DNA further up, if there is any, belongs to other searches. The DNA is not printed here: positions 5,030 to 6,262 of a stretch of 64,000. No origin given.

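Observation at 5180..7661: PD-(D/E)xK nuclease-like protein followed by a 2TM-TPR protein inside the island: candidate defence or abortive-infection pair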

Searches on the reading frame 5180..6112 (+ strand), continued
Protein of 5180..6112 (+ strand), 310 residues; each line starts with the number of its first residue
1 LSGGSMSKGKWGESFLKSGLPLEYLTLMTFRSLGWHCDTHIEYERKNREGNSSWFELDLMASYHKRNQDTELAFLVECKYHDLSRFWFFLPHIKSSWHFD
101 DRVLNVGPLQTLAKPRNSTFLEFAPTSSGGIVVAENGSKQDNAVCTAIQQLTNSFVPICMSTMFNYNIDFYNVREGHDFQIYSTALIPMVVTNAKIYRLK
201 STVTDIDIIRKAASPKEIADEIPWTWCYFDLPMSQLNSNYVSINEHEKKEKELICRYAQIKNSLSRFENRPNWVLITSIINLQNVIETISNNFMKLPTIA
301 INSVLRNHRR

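Call 33: search_protein_families(library=pfam, alignment_id=A4, max_evalue=0.00001)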
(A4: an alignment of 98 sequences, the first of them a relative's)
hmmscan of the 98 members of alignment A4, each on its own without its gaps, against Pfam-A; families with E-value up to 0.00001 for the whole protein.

A. member 1, L005:2797-3657:+ (287 aa): 1 family
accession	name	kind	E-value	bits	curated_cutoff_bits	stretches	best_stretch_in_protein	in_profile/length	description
PF02086.21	MethyltransfD12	-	3.8e-19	69.8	22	1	9-253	1-247/253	D12 class N6 adenine-specific DNA methyltransferase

B. families by the number of members that match (of 98 scanned): 86 families (the first 25 are shown)
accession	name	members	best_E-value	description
PF13424.12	TPR_12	3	2.8e-36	Tetratricopeptide repeat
PF07719.23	TPR_2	3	1.2e-20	Tetratricopeptide repeat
PF00515.34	TPR_1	3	5.2e-20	Tetratricopeptide repeat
PF00069.31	Pkinase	2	1.5e-48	Protein kinase domain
PF02525.22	Flavodoxin_2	2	4.1e-44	Flavodoxin-like fold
PF01936.24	NYN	2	3.3e-37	NYN domain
PF07714.23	PK_Tyr_Ser-Thr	2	1.4e-32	Protein tyrosine and serine/threonine kinase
PF04055.27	Radical_SAM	2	2.2e-21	Radical SAM superfamily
PF03358.20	FMN_red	2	1.6e-14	NADPH-dependent FMN reductase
PF13181.12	TPR_8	2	6.1e-08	Tetratricopeptide repeat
PF13414.12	TPR_11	2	7.5e-08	TPR repeat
PF14559.12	TPR_19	2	2.9e-07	Tetratricopeptide repeat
PF00133.28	tRNA-synt_1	1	1.9e-125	tRNA synthetases class I (I, L, M and V)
PF07505.17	DUF5131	1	8.3e-105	Protein of unknown function (DUF5131)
PF02684.21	LpxB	1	2.4e-88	Lipid-A-disaccharide synthetase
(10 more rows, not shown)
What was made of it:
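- On Defence-island gene (ORF1 alone): The other loci are mixed or housekeeping (call 33).
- Most of the more distant ORF1 loci have ordinary neighbours such as tRNA synthetase, LpxB, Cpn60 and ketoacyl synthase (call 33).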

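Call 34: search_protein_families(library=padloc, alignment_id=A4, max_evalue=0.00001)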
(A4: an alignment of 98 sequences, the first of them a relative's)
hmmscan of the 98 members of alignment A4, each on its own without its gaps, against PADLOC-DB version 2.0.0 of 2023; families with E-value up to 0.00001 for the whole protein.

A. member 1, L005:2797-3657:+ (287 aa): 10 families
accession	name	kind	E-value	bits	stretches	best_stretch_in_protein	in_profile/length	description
PDLC04018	PD-Lambda-5_B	-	1.6e-123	409.7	1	2-282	2-282/291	-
PDLC03358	MTase_II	-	3.4e-101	336.5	1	2-277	3-279/301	Type II methyltransferase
PDLC04019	PD-Lambda-5_B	-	1e-74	248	1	1-163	1-163/167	-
PDLC03247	MTase_II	-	2.1e-31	107.2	1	5-285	4-279/282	Type II methyltransferase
PDLC03294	MTase_II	-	1e-19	69.3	1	6-267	7-267/272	Type II methyltransferase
PDLC03717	oMTase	-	1.1e-19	68.9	1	5-269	4-264/285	orphan methyltransferase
PDLC03253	MTase_II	-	8.1e-16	56.5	1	7-265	7-247/253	Type II methyltransferase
PDLC03735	oMTase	-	3.7e-13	47.5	1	7-268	11-279/284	orphan methyltransferase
PDLC03729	oMTase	-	1.7e-08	32.3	1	6-261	7-255/275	orphan methyltransferase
PDLC03383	MTase_II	-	2.2e-07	28.6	0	4-89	19-102/318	Type II methyltransferase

B. families by the number of members that match (of 98 scanned): 129 families (the first 25 are shown)
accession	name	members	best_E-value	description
PDLC04042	PD-T4-6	2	1.8e-89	-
PDLC04060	PD-T4-6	2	2.2e-87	-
PDLC04061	PD-T4-6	2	2.9e-87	-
PDLC04053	PD-T4-6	2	2.2e-83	-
PDLC04043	PD-T4-6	2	4.9e-80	-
PDLC04052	PD-T4-6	2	2.4e-79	-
PDLC04054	PD-T4-6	2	7.5e-74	-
PDLC04040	PD-T4-6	2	3.1e-73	-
PDLC04057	PD-T4-6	2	4.2e-71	-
PDLC04039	PD-T4-6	2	6e-70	-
PDLC04047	PD-T4-6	2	9.3e-70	-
PDLC04048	PD-T4-6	2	1.8e-68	-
PDLC04064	PD-T4-6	2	4.6e-68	-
PDLC04138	mad6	2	1.3e-67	mads_6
PDLC04041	PD-T4-6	2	2e-66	-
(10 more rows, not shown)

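Call 49: search_protein_families(library=ncbifam, proteins=[window:5195-6109:+], max_evalue=1)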
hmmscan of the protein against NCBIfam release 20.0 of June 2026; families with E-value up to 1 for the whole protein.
window:5195-6109:+ (305 aa): 0 families

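Call 50: search_protein_families(library=phrogs, proteins=[window:5195-6109:+], max_evalue=1)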
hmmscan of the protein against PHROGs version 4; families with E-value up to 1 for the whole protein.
window:5195-6109:+ (305 aa): 2 families
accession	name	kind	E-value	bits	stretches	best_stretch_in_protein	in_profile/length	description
phrog_19372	-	unknown function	0.18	13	1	233-267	15-50/90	-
phrog_37084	-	unknown function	0.2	12.7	1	125-198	40-108/143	-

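Call 51: fold_search(model_id=the predicted structure, library=viral)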
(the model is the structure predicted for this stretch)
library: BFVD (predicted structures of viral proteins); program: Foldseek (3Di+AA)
matches with E <= 10: 587; with E <= 0.001: 0
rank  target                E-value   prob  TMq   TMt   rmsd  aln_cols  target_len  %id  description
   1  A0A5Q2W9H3            3.5e-02  0.95  0.17  0.24   5.9        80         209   19  (no name in the UniProt tables at hand)
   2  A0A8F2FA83            3.5e-02  0.90  0.13  0.08   3.5        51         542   16  Putative intein containing helicase [Salmonella phage fmb-p1]
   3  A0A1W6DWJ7            4.0e-02  0.85  0.13  0.12   3.7        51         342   16  (no name in the UniProt tables at hand)
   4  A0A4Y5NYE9            5.4e-02  0.66  0.13  0.12   6.0        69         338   19  (no name in the UniProt tables at hand)
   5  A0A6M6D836            6.4e-02  0.18  0.17  0.10  19.0       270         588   10  (no name in the UniProt tables at hand)
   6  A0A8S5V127            6.9e-02  0.89  0.14  0.15   2.8        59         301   15  Endonuclease I [Siphoviridae sp. ct3r22]
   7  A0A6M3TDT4            7.7e-02  0.75  0.14  0.27   5.4        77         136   12  (no name in the UniProt tables at hand)
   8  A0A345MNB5            8.2e-02  0.90  0.13  0.25   2.5        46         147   22  (no name in the UniProt tables at hand)
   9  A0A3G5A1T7            9.9e-02  0.41  0.22  0.34  10.3       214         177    9  Uncharacterized protein [Gaeavirus sp.]
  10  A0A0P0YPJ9            1.1e-01  0.18  0.18  0.11  20.0       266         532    7  (no name in the UniProt tables at hand)
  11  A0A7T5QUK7            1.3e-01  0.69  0.16  0.26   4.8        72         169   10  (no name in the UniProt tables at hand)
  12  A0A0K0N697            1.4e-01  0.30  0.15  0.12   5.9        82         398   15  PD-(D/E)XK endonuclease-like domain-containing protein [Tsukamurella phage TIN4]
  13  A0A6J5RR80            1.6e-01  0.82  0.14  0.29   4.2        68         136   13  Uncharacterized protein [uncultured Caudovirales phage]
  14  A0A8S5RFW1            1.9e-01  0.60  0.13  0.26   4.8        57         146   12  Uncharacterized protein [virus sp. ctE0n6]
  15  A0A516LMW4            1.9e-01  0.47  0.11  0.28   5.5        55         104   14  (no name in the UniProt tables at hand)
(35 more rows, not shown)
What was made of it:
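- BFVD matches include endonuclease I and VRR-NUC (call 51).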

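Call 57: find_related_loci(query=A1, collection=viral_contigs, flank=8000)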
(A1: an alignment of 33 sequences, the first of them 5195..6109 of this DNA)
Query A1 (305 aa) in viral_contigs; peptide patterns used: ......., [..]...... (x = any residue, [..] = any of these).
26 stretches matched a pattern; 1 encode a relative of the query (tblastn E <= 1e-3); 1 distinct loci.
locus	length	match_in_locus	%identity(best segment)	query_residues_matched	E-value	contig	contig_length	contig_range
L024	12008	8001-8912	50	1-300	5e-96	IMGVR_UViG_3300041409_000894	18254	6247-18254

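Call 62: search_dna_similar(query=window:5195-6109:+, collection=plasmids, mode=protein, max_evalue=0.001)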
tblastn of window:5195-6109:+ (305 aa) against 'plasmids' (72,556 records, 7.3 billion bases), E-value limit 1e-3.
No match.

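Call 64: search_dna_similar(query=window:5195-6109:+, collection=phages, mode=protein, max_evalue=0.001)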
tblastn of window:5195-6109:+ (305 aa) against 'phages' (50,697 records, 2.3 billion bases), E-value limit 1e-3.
No match.

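Call 82: search_protein_families(library=pfam, proteins=[L024:1820-3892:+, L024:3892-4317:+, L024:4453-5163:+, L024:6091-6753:+, L024:7008-7721:-, L024:9549-10220:+, L024:10244-10675:-, L024:10679-11020:-, L024:11111-11455:-, L024:686-1027:+], max_evalue=0.001)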
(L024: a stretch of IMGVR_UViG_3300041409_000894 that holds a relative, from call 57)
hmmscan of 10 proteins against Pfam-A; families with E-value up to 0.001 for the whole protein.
L024:1820-3892:+ (691 aa): 2 families
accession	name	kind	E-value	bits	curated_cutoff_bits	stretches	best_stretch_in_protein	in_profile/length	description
PF20441.4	TerL_nuclease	-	4.9e-25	88.7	24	2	478-667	90-280/286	Terminase large subunit, endonuclease domain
PF03354.21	TerL_ATPase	-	5.1e-20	72.4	23.7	1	165-339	1-171/178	Terminase large subunit, ATPase domain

L024:3892-4317:+ (142 aa): 0 families

L024:4453-5163:+ (237 aa): 0 families

L024:6091-6753:+ (221 aa): 0 families

L024:7008-7721:- (237 aa): 1 family
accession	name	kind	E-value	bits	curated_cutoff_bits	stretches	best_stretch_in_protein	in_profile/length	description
PF18734.6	HEPN_AbiU2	-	7.7e-15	55.3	26.8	1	28-190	2-172/193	AbiU2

L024:9549-10220:+ (224 aa): 1 family
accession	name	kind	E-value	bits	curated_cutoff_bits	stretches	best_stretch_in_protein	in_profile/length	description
PF02661.23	Fic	-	9.5e-18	65.3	24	1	55-148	3-92/93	Fic/DOC family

L024:10244-10675:- (143 aa): 0 families

L024:10679-11020:- (113 aa): 1 family
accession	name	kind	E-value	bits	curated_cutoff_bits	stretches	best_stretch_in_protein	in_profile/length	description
PF01541.30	GIY-YIG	-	4.3e-12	46.6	22.6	1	16-85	2-74/78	GIY-YIG catalytic domain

L024:11111-11455:- (114 aa): 0 families

L024:686-1027:+ (114 aa): 0 families
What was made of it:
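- One homologue lies on an IMG/VR contig with TerL, between AbiU2 and Fic (calls 57, 82).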

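Call 88: find_encoding_contigs(protein=P0008, flank=7000, max_places=2)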
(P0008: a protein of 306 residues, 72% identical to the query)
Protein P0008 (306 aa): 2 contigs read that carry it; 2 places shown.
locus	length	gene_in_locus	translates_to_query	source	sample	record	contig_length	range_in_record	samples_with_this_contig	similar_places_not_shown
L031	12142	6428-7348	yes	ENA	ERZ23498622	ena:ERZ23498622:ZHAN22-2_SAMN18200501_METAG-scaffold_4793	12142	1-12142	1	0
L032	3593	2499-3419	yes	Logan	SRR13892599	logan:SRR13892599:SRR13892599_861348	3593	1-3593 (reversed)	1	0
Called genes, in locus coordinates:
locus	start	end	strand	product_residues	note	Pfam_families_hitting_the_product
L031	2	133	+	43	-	?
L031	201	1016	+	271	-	PF13365:Trypsin_2 (weak)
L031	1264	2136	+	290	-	PF13676:TIR_2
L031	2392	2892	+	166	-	-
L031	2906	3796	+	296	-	-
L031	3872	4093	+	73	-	-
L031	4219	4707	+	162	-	PF25680:Mom (weak)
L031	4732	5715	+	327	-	-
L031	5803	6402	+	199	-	PF14082:SduA_C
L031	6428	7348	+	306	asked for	-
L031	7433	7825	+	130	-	PF01541:GIY-YIG (weak)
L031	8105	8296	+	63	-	PF13560:HTH_31, PF12844:HTH_19, PF01381:HTH_3, PF13443:HTH_26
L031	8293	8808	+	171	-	PF05708:Peptidase_C92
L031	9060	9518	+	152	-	-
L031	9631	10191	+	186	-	-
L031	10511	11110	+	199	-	PF19570:DUF6088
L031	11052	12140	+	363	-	?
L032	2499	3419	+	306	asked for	-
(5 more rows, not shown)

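Call 89: find_encoding_contigs(protein=P0006, flank=7000, max_places=2)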
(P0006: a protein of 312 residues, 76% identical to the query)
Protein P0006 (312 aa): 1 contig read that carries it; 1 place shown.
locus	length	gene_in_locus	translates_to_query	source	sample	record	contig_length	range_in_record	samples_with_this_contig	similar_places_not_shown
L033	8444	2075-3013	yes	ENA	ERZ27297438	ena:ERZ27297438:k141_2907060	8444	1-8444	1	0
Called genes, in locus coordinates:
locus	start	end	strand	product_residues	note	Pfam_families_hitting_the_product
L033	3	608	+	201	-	?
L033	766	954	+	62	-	PF22191:IBR_1 (faint)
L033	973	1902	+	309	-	PF10539:Dev_Cell_Death, PF01939:NucS_C (weak)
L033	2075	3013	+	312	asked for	-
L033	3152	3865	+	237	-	-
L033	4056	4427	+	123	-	PF09394:Inhibitor_I42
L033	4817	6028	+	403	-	PF00144:Beta-lactamase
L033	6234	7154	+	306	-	PF02661:Fic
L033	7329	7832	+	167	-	PF23477:zf_Tbcl_2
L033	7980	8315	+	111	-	PF03330:DPBB_1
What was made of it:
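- The 76% homologue lies next to a Dev_Cell_Death+NucS_C protein, with a Fic gene nearby (call 89).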
